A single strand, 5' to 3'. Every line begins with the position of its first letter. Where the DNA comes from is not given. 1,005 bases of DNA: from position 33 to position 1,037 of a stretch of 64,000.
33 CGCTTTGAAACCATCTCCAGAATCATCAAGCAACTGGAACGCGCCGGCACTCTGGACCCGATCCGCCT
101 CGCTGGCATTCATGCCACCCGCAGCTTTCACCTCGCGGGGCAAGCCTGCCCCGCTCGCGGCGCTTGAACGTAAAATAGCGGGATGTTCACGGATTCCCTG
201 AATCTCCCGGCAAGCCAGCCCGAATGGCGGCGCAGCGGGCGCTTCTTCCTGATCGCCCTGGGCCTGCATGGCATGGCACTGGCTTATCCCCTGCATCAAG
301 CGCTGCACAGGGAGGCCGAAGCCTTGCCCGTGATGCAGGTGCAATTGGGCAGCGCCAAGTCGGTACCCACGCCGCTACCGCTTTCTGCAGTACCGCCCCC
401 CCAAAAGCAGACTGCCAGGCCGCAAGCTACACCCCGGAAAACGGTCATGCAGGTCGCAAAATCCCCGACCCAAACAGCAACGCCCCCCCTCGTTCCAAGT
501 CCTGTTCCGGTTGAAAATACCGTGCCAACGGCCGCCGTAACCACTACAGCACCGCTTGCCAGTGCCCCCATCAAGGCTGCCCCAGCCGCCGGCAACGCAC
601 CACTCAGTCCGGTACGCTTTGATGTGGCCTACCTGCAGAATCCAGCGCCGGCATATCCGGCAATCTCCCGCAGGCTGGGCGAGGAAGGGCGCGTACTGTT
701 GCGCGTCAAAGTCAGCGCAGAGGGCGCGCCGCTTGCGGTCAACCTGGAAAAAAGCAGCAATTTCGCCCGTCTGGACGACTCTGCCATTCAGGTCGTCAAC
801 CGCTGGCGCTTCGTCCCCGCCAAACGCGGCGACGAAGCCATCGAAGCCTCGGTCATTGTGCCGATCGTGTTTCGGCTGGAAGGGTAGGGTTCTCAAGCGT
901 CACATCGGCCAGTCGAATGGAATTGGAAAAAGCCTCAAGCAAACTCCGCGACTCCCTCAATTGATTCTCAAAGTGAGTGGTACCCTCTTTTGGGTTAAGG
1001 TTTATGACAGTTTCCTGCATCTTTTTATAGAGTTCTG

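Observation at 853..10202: Candidate undescribed WYL-regulated defence/membrane-remodelling module: NERD-helicase, TM peptide, WYL, Zn-ribbon and three dynamins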

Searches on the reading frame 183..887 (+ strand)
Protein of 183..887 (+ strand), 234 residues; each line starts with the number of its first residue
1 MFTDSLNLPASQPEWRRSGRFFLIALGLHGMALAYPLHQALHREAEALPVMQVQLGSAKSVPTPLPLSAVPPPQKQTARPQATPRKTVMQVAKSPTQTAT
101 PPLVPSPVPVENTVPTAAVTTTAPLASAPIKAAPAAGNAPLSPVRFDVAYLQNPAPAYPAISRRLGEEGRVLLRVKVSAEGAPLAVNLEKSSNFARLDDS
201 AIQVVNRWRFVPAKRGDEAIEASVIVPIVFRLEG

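Call 6: search_protein_families(library=pfam, proteins=[window:183-887:+], max_evalue=0.01)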
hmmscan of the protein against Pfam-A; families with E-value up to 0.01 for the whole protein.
window:183-887:+ (234 aa): 2 families
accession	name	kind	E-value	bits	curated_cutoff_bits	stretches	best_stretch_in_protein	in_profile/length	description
PF03544.19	TonB_C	-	2.5e-19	70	24.6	1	154-232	1-79/79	Gram-negative bacterial TonB protein C-terminal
PF13103.11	TonB_2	-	0.006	17.1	22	0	168-213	25-70/85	TonB C terminal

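Call 39: search_protein_families(library=padloc, proteins=[L110:13639-15249:+, L110:15306-15887:+, L110:15898-16893:+, L112:7331-9517:+, L112:9514-11478:+, L112:11522-12340:+, L111:7231-7428:+], max_evalue=0.01)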
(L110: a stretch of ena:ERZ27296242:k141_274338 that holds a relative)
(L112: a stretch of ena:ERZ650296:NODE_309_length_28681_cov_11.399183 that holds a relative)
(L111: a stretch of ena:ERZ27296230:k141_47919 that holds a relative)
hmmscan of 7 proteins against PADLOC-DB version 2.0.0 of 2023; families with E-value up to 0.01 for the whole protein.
L110:13639-15249:+ (536 aa): 2 families
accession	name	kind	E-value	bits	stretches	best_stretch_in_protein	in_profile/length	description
PDLC04409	PDC-M09B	-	1.1e-13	48.6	1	74-434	37-392/480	-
PDLC04408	PDC-M09B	-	1.5e-08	31.6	1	86-461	53-425/486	-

L110:15306-15887:+ (193 aa): 0 families

L110:15898-16893:+ (331 aa): 2 families
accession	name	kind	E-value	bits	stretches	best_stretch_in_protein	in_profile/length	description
PDLC04407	PDC-M09A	-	2.5e-28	97.4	1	37-293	8-265/282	-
PDLC04406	PDC-M09A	-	8.3e-26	89.2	1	113-308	128-323/330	-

L112:7331-9517:+ (728 aa): 0 families

L112:9514-11478:+ (654 aa): 3 families
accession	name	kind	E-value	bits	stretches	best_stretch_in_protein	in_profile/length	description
PDLC03841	LeoBC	-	1.7e-05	22.2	0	32-73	51-94/601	-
PDLC03839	LeoA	-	0.00096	16.3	0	40-78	41-79/559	-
PDLC04140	mad8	-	0.0014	16.2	0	58-83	29-54/314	mads_8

L112:11522-12340:+ (272 aa): 5 families
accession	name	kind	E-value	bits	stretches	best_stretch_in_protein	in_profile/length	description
PDLC00648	ZorA3|ZorA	-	8.1e-08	29.4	1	4-238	251-484/692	MotA/ExbB/TolQ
PDLC00647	ZorA3|ZorA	-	2.8e-06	24.1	1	5-235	280-489/780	MotA/ExbB/TolQ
PDLC03865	LmuB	-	2.2e-05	20.9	1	13-240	521-750/1007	-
PDLC02414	Aga_SIR2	-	0.0014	16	1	50-163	12-113/313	-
PDLC04897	PDC-S06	-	0.0015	15.2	0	32-147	273-392/727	-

L111:7231-7428:+ (65 aa): 0 families

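Call 40: search_protein_families(library=pfam, proteins=[L110:13639-15249:+, L110:15306-15887:+, L110:15898-16893:+, L112:7331-9517:+, L112:9514-11478:+, L112:11522-12340:+, L111:7231-7428:+], max_evalue=0.05)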
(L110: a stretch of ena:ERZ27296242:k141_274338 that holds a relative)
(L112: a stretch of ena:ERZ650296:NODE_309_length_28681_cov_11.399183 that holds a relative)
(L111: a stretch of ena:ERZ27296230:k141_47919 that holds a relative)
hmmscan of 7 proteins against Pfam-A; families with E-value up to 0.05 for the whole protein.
L110:13639-15249:+ (536 aa): 1 family
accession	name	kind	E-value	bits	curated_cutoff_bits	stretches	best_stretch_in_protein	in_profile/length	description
PF22554.1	Chap-C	-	0.025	15.7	27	1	203-244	42-83/91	TY-Chap C-terminal domain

L110:15306-15887:+ (193 aa): 0 families

L110:15898-16893:+ (331 aa): 2 families
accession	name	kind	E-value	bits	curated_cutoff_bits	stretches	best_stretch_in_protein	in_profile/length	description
PF23854.1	DUF7217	-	0.028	14.6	29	0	207-271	123-188/238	Domain of unknown function (DUF7217)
PF01972.22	SDH_protease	-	0.04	13.4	31.3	0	25-68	169-213/286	ClpP-like SDH-type serine proteinase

L112:7331-9517:+ (728 aa): 7 families
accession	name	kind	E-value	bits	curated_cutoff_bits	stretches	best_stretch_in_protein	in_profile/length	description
PF02492.25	cobW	-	0.006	16.6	20.7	0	53-72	3-22/180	CobW/HypB/UreG, nucleotide-binding domain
PF00005.33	ABC_tran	-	0.015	16.3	25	1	51-78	12-39/137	ABC transporter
PF05729.18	NACHT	-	0.019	15.2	26.7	0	129-179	53-113/167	NACHT domain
PF13401.12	AAA_22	-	0.032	15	27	0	50-90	5-33/130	AAA domain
PF13191.12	AAA_16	-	0.033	15.1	32.6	1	47-224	21-167/167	AAA ATPase domain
PF13238.12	AAA_18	-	0.046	14.6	29.4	0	54-123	2-79/128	AAA domain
PF03193.22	RsgA_GTPase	-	0.047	13.9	30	0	181-240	16-75/174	RsgA GTPase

L112:9514-11478:+ (654 aa): 3 families
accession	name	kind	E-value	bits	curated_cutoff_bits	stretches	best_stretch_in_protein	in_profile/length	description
PF00350.29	Dynamin_N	-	3.5e-05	24.3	27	1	59-210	1-135/168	Dynamin family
PF17675.6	APG6_N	-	0.00025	21.9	45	1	533-604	45-116/132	Apg6 coiled-coil region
PF01926.29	MMR_HSR1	-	0.044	14.3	21.9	0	59-78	2-21/113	50S ribosome-binding GTPase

L112:11522-12340:+ (272 aa): 11 families
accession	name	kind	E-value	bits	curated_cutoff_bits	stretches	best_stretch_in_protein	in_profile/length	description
PF06009.19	Laminin_II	-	3.2e-05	24.4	33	0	5-69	34-96/138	Laminin Domain II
PF15372.11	DUF4600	-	0.00072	20.3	27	1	41-106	17-82/128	Domain of unknown function (DUF4600)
PF08663.15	HalX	-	0.0016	19.3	23.2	0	17-55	21-59/68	HalX domain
PF00804.31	Syntaxin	-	0.0028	17.9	26.7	1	34-130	5-95/157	Syntaxin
PF04513.17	Baculo_PEP_C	-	0.0065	17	38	0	92-141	31-80/140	Baculovirus polyhedron envelope protein, PEP, C terminus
PF14362.11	DUF4407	-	0.0081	15.9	31.3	0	4-184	111-232/297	Domain of unknown function (DUF4407)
PF20379.3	DUF6674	-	0.012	15.6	28.5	1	14-115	5-100/251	Family of unknown function (DUF6674)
PF06103.16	DUF948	-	0.017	15.7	37.2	0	24-69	19-64/89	Bacterial protein of unknown function (DUF948)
PF01544.23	CorA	-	0.031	14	27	1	67-178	104-220/292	CorA-like Mg2+ transporter protein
PF11068.13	YlqD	-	0.034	14.9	27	0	74-144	13-83/131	YlqD protein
PF02108.21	FliH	-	0.042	14.2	24.1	1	84-131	5-52/128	Flagellar assembly protein FliH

L111:7231-7428:+ (65 aa): 0 families
